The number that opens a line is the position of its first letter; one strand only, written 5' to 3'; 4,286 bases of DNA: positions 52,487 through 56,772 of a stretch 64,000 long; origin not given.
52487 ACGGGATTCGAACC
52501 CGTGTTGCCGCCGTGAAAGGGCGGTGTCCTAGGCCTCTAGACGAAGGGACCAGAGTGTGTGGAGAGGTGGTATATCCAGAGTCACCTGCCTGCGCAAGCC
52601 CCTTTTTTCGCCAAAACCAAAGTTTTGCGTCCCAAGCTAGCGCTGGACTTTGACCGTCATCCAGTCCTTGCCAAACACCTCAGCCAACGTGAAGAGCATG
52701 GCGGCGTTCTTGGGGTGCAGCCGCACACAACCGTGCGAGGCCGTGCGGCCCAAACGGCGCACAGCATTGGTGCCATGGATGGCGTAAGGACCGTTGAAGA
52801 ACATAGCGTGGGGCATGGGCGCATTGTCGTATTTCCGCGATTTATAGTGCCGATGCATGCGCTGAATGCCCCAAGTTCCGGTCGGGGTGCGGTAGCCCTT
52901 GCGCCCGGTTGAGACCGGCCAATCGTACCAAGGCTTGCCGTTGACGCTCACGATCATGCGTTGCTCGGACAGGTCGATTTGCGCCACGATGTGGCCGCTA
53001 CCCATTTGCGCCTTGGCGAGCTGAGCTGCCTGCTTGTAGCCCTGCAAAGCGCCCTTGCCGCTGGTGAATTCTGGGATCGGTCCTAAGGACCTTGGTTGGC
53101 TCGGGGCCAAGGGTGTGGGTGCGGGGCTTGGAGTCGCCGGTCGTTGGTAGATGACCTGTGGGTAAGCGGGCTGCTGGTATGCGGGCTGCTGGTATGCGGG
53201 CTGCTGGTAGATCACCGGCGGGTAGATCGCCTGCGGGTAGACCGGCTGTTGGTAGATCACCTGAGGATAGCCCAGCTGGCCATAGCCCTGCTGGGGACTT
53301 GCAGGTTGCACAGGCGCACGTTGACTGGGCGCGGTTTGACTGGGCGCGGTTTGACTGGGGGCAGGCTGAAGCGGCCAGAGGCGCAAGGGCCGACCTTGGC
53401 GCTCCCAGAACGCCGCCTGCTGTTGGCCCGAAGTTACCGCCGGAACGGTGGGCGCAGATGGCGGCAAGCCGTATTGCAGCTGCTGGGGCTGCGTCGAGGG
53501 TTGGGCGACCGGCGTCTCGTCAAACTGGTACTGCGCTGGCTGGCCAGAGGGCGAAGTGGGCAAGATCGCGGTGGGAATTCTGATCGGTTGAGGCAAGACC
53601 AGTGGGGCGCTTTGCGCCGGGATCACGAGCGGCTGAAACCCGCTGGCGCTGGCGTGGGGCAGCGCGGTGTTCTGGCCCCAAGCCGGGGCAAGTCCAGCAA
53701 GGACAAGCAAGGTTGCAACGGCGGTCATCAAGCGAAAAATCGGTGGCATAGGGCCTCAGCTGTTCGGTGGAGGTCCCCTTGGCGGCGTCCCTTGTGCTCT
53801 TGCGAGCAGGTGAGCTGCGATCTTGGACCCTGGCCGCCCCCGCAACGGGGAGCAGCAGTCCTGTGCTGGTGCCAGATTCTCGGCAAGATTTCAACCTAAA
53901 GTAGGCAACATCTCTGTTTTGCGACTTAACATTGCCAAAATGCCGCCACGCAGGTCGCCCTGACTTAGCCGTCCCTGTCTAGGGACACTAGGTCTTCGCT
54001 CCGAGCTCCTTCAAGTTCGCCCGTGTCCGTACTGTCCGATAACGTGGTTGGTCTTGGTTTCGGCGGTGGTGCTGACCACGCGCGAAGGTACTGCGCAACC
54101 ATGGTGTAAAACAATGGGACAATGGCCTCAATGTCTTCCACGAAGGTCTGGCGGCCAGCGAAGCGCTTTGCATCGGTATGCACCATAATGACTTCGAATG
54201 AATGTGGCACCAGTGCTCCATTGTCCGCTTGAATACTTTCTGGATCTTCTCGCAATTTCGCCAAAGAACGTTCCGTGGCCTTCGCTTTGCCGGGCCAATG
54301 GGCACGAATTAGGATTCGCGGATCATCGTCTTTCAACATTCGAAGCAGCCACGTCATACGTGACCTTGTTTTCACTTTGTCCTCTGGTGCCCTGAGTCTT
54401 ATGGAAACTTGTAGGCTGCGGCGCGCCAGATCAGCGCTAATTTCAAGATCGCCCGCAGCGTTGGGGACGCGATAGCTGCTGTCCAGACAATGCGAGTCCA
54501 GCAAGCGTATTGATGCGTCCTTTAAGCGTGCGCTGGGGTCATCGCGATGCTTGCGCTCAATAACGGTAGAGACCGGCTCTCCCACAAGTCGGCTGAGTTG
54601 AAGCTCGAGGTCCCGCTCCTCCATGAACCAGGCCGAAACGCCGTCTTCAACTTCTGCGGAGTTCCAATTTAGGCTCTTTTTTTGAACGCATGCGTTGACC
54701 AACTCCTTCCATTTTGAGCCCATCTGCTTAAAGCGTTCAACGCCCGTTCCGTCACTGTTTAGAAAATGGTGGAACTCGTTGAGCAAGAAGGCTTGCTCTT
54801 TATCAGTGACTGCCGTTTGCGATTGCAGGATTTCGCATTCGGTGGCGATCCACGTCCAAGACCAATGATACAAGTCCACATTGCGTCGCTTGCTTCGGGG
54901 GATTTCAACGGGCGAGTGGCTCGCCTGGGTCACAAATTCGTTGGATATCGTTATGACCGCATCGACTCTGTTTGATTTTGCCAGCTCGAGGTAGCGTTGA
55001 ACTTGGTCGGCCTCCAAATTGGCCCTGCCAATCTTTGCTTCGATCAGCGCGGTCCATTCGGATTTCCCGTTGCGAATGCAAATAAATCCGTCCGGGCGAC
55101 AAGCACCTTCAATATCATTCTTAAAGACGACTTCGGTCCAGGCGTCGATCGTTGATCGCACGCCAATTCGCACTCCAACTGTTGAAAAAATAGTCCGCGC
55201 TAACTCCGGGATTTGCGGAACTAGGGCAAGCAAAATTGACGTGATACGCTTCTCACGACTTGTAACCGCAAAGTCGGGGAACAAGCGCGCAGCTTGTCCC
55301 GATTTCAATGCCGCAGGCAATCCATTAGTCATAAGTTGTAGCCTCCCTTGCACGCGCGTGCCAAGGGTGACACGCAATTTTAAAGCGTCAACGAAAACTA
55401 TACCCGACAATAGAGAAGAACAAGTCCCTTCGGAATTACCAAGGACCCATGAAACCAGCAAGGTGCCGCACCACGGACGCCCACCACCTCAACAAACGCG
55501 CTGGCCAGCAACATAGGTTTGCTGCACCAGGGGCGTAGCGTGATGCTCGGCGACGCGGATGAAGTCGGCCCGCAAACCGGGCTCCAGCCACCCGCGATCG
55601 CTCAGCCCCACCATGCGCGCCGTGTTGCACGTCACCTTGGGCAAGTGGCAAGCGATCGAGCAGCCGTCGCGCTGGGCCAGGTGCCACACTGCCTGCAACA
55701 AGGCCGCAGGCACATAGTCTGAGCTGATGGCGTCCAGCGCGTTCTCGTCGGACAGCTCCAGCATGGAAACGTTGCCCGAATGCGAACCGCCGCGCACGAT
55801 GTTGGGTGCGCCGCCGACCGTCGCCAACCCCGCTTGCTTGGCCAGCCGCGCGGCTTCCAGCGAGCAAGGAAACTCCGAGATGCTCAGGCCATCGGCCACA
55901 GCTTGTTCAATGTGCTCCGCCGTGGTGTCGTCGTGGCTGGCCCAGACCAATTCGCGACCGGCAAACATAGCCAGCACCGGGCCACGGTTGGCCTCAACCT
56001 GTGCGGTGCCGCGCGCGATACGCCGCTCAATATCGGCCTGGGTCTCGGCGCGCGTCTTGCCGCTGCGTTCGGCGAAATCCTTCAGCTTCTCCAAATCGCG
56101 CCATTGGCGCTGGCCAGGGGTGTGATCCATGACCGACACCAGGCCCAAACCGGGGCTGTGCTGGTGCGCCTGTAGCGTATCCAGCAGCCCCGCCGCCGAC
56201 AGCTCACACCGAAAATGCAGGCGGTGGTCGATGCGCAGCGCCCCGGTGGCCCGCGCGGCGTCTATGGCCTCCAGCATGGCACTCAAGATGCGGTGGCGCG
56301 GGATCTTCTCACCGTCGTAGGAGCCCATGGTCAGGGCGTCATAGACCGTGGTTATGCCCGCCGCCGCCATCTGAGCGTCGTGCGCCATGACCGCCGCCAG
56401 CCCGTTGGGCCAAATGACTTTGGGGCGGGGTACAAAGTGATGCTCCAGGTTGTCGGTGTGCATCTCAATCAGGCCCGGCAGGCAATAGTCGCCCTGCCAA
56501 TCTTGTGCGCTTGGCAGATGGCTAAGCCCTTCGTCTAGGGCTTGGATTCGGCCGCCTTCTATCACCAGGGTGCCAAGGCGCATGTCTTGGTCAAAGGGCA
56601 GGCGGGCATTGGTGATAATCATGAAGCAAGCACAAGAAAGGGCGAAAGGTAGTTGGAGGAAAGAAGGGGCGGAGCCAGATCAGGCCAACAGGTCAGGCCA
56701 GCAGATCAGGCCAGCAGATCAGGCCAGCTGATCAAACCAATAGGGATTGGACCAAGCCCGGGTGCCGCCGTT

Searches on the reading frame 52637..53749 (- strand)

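Call 60: search_protein_families(library=pfam, proteins=[window:52637-53749:-], max_evalue=0.00001)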
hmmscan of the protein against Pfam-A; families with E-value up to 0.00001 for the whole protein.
window:52637-53749:- (370 aa): 1 family
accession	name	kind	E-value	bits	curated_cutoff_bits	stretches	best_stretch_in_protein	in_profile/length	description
PF03734.19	YkuD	-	1.7e-19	71.3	23.4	1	256-357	4-139/146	L,D-transpeptidase catalytic domain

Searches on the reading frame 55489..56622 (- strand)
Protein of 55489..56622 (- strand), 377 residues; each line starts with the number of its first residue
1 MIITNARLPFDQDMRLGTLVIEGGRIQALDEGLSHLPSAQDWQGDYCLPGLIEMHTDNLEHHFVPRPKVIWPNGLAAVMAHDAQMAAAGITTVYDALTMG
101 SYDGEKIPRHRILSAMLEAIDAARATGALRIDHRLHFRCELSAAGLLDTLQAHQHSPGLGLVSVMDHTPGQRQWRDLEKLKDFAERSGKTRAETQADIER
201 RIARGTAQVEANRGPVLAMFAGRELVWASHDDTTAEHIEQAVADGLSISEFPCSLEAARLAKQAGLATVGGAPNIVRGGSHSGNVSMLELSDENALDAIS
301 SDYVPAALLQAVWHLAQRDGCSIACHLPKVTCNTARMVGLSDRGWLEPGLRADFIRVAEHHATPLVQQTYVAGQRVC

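Call 60: search_protein_families(library=pfam, proteins=[window:55489-56622:-], max_evalue=0.00001)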
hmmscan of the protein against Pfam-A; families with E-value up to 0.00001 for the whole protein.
window:55489-56622:- (377 aa): 1 family
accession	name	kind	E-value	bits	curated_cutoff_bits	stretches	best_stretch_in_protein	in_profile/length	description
PF01979.26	Amidohydro_1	-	7.3e-06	25.9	25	0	48-359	3-320/345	Amidohydrolase family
